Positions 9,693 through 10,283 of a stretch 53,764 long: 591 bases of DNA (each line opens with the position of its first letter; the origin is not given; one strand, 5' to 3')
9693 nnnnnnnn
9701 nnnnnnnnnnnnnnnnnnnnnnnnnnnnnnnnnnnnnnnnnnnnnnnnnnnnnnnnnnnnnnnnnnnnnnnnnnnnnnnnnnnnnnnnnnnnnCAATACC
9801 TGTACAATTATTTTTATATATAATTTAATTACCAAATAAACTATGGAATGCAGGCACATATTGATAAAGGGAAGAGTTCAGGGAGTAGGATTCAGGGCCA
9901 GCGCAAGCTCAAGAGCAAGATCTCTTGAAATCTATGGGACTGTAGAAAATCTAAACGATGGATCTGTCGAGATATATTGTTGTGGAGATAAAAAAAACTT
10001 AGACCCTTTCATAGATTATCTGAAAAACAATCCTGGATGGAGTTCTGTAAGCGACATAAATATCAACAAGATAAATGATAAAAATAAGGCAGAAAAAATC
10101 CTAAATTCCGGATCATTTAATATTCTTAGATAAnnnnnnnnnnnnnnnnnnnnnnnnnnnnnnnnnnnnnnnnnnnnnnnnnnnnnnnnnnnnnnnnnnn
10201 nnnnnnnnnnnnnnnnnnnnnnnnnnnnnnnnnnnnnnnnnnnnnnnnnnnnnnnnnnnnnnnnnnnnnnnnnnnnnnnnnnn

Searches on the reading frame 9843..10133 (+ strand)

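Call 7: search_protein_families(library=pfam, max_evalue=0.001, proteins=[window:9843-10133:+])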
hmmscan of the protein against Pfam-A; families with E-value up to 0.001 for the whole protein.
window:9843-10133:+ (96 aa): 1 family
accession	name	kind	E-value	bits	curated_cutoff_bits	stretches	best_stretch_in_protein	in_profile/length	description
PF00708.24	Acylphosphatase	-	2.2e-22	79.6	22.5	1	5-83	2-80/85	Acylphosphatase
